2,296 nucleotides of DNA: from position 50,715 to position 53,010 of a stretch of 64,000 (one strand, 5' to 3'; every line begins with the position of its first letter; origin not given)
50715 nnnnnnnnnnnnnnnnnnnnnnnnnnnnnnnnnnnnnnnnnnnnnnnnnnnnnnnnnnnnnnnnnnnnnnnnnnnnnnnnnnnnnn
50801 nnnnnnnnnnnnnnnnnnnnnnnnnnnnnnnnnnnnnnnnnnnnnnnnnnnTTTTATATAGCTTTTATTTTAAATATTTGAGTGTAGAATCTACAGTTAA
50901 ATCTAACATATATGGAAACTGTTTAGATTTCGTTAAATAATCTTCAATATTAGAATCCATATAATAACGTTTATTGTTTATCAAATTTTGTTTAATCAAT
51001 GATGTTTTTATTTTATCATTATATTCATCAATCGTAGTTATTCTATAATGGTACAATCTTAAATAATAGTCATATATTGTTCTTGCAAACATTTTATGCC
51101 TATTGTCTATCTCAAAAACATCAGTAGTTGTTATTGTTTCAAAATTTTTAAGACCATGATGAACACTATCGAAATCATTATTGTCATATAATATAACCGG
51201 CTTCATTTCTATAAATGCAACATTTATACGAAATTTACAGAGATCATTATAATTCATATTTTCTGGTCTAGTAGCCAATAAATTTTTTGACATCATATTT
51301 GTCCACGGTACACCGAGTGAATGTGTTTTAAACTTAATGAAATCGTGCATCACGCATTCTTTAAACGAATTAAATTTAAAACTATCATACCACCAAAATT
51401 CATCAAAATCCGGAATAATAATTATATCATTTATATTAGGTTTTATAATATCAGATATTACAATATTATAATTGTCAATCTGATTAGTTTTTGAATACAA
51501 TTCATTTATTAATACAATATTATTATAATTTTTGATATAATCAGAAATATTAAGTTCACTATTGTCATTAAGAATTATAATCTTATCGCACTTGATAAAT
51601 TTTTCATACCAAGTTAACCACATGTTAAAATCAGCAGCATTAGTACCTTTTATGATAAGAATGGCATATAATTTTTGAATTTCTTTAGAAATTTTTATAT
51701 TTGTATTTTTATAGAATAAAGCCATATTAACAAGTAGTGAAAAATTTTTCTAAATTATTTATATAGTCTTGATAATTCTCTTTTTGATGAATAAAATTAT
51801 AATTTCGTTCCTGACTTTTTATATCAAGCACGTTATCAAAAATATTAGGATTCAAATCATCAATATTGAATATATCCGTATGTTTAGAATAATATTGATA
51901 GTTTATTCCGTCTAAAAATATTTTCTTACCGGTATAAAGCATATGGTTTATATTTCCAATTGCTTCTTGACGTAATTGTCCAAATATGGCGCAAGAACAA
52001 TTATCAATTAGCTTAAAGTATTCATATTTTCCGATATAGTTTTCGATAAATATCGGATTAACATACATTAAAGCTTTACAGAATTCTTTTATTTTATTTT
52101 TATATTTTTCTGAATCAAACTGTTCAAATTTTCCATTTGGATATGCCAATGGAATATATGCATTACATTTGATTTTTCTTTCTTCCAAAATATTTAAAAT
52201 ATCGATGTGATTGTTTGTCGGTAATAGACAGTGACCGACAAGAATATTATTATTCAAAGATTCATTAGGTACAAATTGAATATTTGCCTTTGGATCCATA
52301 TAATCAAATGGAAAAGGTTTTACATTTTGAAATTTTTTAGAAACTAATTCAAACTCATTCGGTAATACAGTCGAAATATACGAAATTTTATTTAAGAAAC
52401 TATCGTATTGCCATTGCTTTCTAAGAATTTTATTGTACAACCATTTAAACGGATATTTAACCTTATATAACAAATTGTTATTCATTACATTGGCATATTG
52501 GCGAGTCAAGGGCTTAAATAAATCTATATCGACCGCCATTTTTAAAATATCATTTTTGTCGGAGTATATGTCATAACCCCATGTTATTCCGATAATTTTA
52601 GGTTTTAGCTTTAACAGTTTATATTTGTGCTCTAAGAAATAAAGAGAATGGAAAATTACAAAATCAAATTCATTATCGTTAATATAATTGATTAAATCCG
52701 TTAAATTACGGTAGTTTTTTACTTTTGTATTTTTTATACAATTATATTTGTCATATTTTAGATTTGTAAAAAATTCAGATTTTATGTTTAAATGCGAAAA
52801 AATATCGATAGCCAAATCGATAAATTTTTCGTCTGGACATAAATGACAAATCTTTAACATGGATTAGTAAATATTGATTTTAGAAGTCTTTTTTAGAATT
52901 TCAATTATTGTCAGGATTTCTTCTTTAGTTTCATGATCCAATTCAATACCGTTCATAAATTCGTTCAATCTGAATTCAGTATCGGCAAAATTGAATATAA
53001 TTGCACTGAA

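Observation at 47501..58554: AT-rich 11-kb sugar-modification locus (4 GT92-like paralogs, WecE/WecF-like pair, 2 ATP-grasp, 2 radical SAM, SDR) inserted next to the replication genes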

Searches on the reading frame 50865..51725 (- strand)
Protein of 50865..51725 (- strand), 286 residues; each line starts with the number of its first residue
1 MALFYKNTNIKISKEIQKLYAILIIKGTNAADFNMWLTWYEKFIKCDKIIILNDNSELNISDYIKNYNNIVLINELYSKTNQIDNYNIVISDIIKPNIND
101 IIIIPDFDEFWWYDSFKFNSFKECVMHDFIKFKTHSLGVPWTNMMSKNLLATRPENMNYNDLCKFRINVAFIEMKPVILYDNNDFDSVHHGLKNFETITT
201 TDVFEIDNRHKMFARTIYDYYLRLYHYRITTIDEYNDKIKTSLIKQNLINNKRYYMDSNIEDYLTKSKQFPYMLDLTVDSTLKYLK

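Call 4: search_protein_families(library=pfam, proteins=[window:50865-51725:-], max_evalue=0.1)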
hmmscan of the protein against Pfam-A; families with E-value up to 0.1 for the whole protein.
window:50865-51725:- (286 aa): 1 family
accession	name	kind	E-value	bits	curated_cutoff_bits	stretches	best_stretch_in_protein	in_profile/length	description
PF13704.12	Glyco_tranf_2_4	-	0.0013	19.7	27.5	1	35-121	9-94/98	Glycosyl transferase family 2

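Call 11: search_protein_families(library=ncbifam, proteins=[window:50865-51725:-], max_evalue=0.1)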
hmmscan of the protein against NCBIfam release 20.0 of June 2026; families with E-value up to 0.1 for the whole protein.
window:50865-51725:- (286 aa): 0 families

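Call 12: search_protein_families(library=phrogs, proteins=[window:50865-51725:-], max_evalue=0.01)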
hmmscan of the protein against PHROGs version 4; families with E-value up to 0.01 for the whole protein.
window:50865-51725:- (286 aa): 0 families

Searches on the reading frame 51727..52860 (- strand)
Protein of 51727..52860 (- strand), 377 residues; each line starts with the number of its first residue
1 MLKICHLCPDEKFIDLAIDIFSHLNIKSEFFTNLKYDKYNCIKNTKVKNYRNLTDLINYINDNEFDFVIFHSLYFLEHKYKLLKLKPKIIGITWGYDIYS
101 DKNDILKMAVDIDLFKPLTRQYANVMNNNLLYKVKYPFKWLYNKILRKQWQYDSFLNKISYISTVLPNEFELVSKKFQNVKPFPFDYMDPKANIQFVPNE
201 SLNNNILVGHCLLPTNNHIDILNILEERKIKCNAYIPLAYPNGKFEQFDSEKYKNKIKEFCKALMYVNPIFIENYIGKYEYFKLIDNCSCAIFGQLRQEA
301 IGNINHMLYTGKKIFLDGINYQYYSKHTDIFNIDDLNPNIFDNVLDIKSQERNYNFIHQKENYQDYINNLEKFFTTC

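Call 4: search_protein_families(library=pfam, proteins=[window:51727-52860:-], max_evalue=0.1)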
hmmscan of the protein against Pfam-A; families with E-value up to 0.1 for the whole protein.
window:51727-52860:- (377 aa): 1 family
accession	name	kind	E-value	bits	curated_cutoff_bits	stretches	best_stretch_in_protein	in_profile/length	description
PF06815.18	RVT_connect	-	0.01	16.6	23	0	25-63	23-61/102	Reverse transcriptase connection domain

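Call 11: search_protein_families(library=ncbifam, proteins=[window:51727-52860:-], max_evalue=0.1)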
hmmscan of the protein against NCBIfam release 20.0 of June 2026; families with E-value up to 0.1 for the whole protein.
window:51727-52860:- (377 aa): 1 family
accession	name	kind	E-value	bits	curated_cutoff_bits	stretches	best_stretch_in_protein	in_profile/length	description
NF002756.0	PRK02797.1-5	equivalog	1.1e-18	67.5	457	2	154-376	130-350/351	TDP-N-acetylfucosamine:lipid II N-acetylfucosaminyltransferase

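Call 12: search_protein_families(library=phrogs, proteins=[window:51727-52860:-], max_evalue=0.01)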
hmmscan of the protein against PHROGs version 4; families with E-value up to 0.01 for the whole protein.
window:51727-52860:- (377 aa): 0 families

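Call 22: find_encoding_contigs(protein=window:51727-52860:-, flank=10000, max_places=6)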
Protein window:51727-52860:- (377 aa): 3 contigs read that carry it; 3 places shown.
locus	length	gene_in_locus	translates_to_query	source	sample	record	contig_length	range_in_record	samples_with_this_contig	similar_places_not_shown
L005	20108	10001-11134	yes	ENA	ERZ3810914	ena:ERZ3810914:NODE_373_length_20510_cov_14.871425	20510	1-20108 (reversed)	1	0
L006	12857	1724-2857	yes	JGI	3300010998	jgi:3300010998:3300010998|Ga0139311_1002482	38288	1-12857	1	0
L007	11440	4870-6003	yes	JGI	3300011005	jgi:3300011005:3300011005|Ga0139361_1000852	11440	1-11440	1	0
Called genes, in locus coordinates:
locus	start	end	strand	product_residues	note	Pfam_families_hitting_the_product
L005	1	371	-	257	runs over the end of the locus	?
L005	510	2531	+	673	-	-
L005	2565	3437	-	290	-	PF01368:DHH (weak), PF02272:DHHA1 (weak)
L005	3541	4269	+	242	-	-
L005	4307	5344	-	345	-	PF01041:DegT_DnrJ_EryC1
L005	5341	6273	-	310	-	PF04055:Radical_SAM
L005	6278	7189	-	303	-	PF14305:ATPgrasp_TupA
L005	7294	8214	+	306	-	PF21360:PylC-like_N, PF02655:ATP-grasp_3, PF15632:ATPgrasp_Ter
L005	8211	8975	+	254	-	PF00106:adh_short, PF08659:KR (weak), PF13561:adh_short_C2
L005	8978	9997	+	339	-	-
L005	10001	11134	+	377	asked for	-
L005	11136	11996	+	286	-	-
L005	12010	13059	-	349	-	-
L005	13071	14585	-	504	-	-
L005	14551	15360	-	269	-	PF01697:Glyco_transf_92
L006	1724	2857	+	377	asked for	-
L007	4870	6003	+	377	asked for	-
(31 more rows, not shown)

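Call 48: search_solved_structures(query=window:51727-52860:-, max_evalue=1)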
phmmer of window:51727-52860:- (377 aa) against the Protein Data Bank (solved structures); distinct sequences matched with E-value up to 1: 1.
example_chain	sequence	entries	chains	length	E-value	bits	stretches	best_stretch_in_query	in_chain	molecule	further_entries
5apz_A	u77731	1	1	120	0.61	12.4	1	73-166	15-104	GENERAL CONTROL PROTEIN GCN4, NOR1 TCAR0761, GENERAL CONTROL PROTEIN GCN4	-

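Call 52: find_homologous_proteins(query=window:51727-52860:-, max_evalue=0.001)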
Query window:51727-52860:- (377 aa): 52 proteins with E <= 0.001 among 2386 candidates.
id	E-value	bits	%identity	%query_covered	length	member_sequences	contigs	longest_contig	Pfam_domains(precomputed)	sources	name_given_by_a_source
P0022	1.8e-246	836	97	100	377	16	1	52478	-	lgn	-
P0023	5.1e-200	683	81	99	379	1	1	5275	-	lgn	-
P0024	5.7e-194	663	79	97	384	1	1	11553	-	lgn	-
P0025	7.3e-188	643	76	99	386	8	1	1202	-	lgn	-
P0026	1.7e-155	536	65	99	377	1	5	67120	PF07429.18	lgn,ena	-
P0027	2.0e-151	523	63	98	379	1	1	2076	-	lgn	-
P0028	8.2e-135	468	62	97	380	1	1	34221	-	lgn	-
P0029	1.0e-134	468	61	99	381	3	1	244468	-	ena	-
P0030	3.5e-131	456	60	97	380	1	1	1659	-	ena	-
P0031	7.9e-126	438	58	98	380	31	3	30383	-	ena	-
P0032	7.9e-119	415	57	99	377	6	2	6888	PF07429.18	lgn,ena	-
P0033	2.2e-86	309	42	99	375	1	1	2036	PF07429.18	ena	-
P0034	7.5e-84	300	42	99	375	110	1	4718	PF07429.18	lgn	-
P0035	9.0e-83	297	42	99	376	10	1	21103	PF07429.18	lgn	-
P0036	1.1e-82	296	42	99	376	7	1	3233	PF07429.18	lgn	-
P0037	6.6e-81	291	44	99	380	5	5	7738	PF07429.18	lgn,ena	-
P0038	6.7e-81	290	41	99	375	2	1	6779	PF07429.18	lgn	-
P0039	1.4e-80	289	44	99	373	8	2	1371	PF07429.18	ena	-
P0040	4.1e-79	285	42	99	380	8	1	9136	PF07429.18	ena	-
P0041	9.5e-79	283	42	99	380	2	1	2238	PF07429.18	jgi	jgi:hypothetical protein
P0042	1.9e-78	282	40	99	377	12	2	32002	PF07429.18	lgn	-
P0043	2.3e-78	282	42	99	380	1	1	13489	PF07429.18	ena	-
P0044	4.3e-78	281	42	99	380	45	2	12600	PF07429.18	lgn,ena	-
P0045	2.9e-74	269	40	99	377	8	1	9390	PF07429.18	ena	-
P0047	8.6e-72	261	36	99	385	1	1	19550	PF07429.18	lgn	-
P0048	1.0e-70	257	37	99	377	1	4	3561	PF07429.18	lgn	-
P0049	3.0e-68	249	43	99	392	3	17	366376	PF07429.18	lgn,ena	-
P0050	3.6e-52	196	33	99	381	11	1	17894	PF07429.18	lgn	-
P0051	2.2e-49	187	35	99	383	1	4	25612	PF07429.18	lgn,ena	-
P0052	1.2e-45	174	34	99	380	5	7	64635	PF07429.18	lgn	-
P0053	2.5e-44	170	34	99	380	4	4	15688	PF07429.18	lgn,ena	-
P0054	1.2e-40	158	34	98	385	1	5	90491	PF07429.18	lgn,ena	-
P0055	1.1e-36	145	34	99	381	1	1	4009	PF07429.18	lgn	-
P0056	1.7e-34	138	31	97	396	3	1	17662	PF07429.18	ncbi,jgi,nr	ncbi:MAG: TDP-N-acetylfucosamine:lipid II N-acetylfucosaminyltransferase [Candidatus Symbiothrix sp.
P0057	2.3e-34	137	31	98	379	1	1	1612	PF07429.18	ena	-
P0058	7.1e-25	106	30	93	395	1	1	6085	PF07429.18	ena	-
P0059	4.4e-24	103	28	94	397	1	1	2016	PF07429.18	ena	-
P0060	9.5e-24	102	30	88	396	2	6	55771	PF07429.18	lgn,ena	-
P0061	1.7e-22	98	29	93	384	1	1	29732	PF07429.18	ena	-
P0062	5.9e-21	93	31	86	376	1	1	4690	PF07429.18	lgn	-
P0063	1.3e-20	92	28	93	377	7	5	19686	PF07429.18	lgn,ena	-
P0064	1.5e-19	89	28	95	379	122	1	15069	PF07429.18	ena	-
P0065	2.8e-19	88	32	85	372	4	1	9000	PF07429.18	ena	-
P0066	2.3e-18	85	29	98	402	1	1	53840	PF07429.18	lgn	-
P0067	7.6e-18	83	27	94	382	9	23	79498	PF07429.18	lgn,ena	-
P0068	2.3e-17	81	26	92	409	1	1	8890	PF07429.18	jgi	jgi:dTDP-N-acetylfucosamine:lipid II N-acetylfucosaminyltransferase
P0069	3.5e-9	54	26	91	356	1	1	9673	PF07429.18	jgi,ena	-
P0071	1.7e-8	52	30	52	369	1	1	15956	PF07429.18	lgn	-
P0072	1.5e-7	49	26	83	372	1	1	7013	PF07429.18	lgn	-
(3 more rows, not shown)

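Call 53: find_encoding_contigs(protein=P0049, flank=10000, max_places=2)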
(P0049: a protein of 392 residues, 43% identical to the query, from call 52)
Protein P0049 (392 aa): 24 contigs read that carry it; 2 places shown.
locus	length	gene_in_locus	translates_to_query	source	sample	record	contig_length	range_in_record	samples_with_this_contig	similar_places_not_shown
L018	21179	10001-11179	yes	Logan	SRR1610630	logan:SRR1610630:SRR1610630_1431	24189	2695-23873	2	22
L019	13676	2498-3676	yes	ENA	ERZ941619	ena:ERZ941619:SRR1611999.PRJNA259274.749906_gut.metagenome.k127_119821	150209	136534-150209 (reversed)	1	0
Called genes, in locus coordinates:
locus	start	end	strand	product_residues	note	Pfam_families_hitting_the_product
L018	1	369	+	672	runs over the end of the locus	-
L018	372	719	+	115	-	-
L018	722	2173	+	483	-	-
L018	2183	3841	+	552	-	-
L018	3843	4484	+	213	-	-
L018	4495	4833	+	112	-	-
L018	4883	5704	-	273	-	PF01145:Band_7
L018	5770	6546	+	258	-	-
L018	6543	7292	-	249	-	-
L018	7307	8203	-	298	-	-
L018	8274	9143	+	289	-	-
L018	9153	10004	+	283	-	PF14305:ATPgrasp_TupA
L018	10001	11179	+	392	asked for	PF07429:Glyco_transf_56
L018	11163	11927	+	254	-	-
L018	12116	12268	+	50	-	-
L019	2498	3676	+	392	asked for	PF07429:Glyco_transf_56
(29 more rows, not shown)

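Call 54: find_encoding_contigs(protein=P0067, flank=10000, max_places=2)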
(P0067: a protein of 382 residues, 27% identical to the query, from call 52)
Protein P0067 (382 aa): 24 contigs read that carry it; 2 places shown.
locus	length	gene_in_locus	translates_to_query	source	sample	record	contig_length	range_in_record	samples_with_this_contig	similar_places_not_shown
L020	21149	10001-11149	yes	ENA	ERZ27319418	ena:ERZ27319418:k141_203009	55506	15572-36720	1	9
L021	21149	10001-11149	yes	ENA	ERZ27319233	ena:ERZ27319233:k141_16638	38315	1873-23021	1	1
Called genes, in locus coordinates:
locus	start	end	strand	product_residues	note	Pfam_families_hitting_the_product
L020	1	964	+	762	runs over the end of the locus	PF00390:malic, PF03949:Malic_M, PF01515:PTA_PTB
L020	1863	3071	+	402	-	PF01370:Epimerase, PF04321:RmlD_sub_bind, PF16363:GDP_Man_Dehyd, PF01370:Epimerase (weak)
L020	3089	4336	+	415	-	-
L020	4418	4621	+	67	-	-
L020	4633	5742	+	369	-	PF01041:DegT_DnrJ_EryC1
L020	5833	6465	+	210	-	PF17836:PglD_N (weak), PF25087:GMPPB_C (faint), PF00132:Hexapep (weak)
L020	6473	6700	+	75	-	PF00550:PP-binding (weak)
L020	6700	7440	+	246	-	PF23441:SDR (weak), PF00106:adh_short, PF08659:KR, PF13561:adh_short_C2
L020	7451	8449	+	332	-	PF00195:Chal_sti_synt_N, PF08545:ACP_syn_III, PF08541:ACP_syn_III_C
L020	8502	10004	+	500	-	PF01943:Polysacc_synt, PF13440:Polysacc_synt_3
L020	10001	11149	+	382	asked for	PF07429:Glyco_transf_56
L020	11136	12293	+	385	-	PF12838:Fer4_7 (weak), PF13187:Fer4_9 (weak), PF13237:Fer4_10 (faint), PF04432:FrhB_FdhB_C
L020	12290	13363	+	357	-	PF04230:PS_pyruv_trans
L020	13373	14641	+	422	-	PF03446:NAD_binding_2 (faint), PF03721:UDPG_MGDP_dh_N, PF00984:UDPG_MGDP_dh, PF03720:UDPG_MGDP_dh_C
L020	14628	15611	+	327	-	PF00535:Glycos_transf_2, PF10111:Glyco_tranf_2_2, PF13641:Glyco_tranf_2_3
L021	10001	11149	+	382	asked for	PF07429:Glyco_transf_56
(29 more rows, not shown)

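Call 77: search_solved_structures(query=A3, max_evalue=1)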
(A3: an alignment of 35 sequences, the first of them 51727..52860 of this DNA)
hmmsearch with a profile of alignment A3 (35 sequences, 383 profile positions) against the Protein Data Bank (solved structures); distinct sequences matched with E-value up to 1: 1.
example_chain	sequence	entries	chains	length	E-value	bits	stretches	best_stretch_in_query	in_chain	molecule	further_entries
2lrn_A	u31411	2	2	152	0.47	12.8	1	319-364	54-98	Thiol:disulfide interchange protein | Putative thiol-disulfide oxidoreductase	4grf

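Call 113: find_related_loci(query=A6, collection=genome_contigs, flank=8000)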
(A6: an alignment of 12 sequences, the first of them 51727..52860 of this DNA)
Query A6 (377 aa) in genome_contigs; peptide patterns used: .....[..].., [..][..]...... (x = any residue, [..] = any of these).
88 stretches matched a pattern; 8 encode a relative of the query (tblastn E <= 1e-3); 8 distinct loci.
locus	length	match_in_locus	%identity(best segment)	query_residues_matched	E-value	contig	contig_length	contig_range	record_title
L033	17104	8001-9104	41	2-374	5e-87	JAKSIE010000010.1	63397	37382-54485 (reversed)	MAG: Fibrobacter sp. isolate Horse_feces13 MAG013_10, whole genome shotgun sequence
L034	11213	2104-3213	40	1-374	8e-86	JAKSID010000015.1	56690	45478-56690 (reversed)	MAG: Fibrobacter sp. isolate Horse_feces12 MAG012_15, whole genome shotgun sequence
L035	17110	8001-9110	42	1-374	2e-84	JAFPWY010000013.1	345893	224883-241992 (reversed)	MAG: Fibrobacter sp. isolate RGIG1550 Goat_Abomasum-5__c550462, whole genome shotgun sequence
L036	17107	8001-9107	40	2-374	7e-84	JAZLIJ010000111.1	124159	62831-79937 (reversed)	MAG: Fibrobacter sp. isolate T1900044978_TA20190040.MAGScoT_cleanbin_000057 SGB_4054_k141_2111542, whole genome shotgun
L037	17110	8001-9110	40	1-374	9e-85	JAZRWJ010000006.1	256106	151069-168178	MAG: Fibrobacter sp. isolate T1900044952_TA20190005.MAGScoT_cleanbin_000013 SGB_3701_k141_1142143, whole genome shotgun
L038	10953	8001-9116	32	4-370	5e-37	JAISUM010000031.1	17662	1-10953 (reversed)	MAG: Candidatus Symbiothrix sp. isolate Md513_bin77 k119_1742471, whole genome shotgun sequence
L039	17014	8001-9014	31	2-339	3e-27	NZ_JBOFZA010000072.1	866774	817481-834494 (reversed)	MAG: Serratia sp. (in: enterobacteria) isolate WFFMC_MAG_486 k139_79216_flag=0_multi=41.7952_len=866774, whole genome sh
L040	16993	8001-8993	29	4-324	3e-21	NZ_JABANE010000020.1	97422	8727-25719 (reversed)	Flammeovirga aprica JL-4 strain ATCC 23126 Scaffold20, whole genome shotgun sequence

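Call 118: list_cluster_members(proteins=[L036:3259-4701:+, L036:5820-7058:+, L036:7061-7996:+, L036:15511-16641:-, L036:13280-14467:-, L036:12414-13349:-])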
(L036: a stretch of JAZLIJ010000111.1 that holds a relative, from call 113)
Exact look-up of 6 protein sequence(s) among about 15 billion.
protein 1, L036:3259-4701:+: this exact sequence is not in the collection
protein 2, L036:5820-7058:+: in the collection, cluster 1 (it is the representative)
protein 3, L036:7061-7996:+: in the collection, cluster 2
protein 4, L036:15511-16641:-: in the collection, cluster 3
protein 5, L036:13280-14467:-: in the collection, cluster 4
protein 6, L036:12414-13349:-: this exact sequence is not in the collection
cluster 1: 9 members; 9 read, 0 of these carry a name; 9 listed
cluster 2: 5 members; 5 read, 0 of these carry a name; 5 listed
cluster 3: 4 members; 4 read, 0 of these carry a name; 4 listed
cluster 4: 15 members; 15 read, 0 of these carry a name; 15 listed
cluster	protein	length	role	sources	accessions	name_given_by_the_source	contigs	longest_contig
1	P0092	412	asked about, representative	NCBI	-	-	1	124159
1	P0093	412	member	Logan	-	-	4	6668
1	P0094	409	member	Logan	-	-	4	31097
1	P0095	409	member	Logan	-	-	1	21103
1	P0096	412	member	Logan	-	-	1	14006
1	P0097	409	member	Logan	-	-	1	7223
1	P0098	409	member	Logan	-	-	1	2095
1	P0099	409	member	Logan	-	-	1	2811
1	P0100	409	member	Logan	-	-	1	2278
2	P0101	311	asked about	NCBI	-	-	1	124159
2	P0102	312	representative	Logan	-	-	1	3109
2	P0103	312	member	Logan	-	-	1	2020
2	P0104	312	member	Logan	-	-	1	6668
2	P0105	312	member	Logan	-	-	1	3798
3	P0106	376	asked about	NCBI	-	-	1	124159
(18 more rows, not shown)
